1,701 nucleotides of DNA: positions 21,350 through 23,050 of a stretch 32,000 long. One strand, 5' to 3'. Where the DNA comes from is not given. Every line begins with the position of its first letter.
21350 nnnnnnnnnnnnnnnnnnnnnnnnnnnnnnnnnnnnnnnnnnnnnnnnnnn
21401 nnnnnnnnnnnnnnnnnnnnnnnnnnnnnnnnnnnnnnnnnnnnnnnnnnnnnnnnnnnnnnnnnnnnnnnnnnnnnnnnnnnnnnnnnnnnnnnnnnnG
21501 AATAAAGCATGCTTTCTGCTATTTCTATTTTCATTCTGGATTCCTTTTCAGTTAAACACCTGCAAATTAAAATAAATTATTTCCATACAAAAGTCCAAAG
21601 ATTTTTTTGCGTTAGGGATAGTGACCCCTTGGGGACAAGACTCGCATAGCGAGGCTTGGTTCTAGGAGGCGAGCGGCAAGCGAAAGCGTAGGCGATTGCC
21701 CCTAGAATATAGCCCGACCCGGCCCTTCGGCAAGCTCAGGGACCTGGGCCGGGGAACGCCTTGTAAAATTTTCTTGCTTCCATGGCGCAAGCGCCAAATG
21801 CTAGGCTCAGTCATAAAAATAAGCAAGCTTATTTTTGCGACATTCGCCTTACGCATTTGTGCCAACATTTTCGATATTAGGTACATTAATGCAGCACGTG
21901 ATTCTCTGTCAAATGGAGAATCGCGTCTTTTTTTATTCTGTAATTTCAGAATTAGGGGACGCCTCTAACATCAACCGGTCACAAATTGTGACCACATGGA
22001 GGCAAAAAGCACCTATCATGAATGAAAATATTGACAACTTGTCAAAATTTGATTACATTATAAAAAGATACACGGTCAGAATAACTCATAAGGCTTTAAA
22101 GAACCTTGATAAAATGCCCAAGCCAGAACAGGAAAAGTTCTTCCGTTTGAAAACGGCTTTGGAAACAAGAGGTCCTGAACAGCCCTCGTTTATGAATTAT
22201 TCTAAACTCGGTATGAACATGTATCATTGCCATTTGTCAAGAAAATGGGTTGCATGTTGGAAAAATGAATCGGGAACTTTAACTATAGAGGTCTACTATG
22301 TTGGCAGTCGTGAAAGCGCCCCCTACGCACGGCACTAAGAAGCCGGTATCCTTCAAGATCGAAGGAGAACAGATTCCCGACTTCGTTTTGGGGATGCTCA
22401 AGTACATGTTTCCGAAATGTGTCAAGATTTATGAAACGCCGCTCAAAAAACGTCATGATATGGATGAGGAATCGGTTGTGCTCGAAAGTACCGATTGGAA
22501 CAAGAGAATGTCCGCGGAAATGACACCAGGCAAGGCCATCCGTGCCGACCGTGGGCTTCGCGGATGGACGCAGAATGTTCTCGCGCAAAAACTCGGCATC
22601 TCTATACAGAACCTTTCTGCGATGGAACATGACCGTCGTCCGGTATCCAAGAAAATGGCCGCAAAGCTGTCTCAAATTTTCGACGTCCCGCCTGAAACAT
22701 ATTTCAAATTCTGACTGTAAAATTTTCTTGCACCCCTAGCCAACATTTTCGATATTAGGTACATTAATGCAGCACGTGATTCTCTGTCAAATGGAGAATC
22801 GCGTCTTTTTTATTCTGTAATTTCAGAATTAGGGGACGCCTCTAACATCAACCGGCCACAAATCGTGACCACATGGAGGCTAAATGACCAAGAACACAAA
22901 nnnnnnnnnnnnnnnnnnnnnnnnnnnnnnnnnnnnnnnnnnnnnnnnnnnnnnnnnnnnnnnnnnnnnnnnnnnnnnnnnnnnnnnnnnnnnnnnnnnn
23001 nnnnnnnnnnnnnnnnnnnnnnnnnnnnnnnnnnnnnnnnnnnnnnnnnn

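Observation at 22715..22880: Conserved portable leader: promoter-like hexamers, terminator hairpin with a structure-preserving substitution, palindrome, then SD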

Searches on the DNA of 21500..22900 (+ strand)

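Call 24: search_rna_families(source=window, start=21500, end=22900, threshold=evalue, max_evalue=5, show_alignments=2)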
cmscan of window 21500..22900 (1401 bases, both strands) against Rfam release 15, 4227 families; matches with E-value up to 5: 0.
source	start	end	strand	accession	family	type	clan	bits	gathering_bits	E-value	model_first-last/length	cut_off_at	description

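Call 75: search_dna_similar(query=window:22714-22886:+, collection=phages, mode=distant, max_evalue=0.01, max_rows=5)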
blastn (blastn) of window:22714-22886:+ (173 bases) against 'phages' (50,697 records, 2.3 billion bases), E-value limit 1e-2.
No match.

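Call 76: search_dna_similar(query=window:22714-22886:+, collection=plasmids, mode=distant, max_evalue=0.01, max_rows=5)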
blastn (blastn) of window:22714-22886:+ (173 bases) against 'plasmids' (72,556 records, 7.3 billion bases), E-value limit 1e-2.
No match.
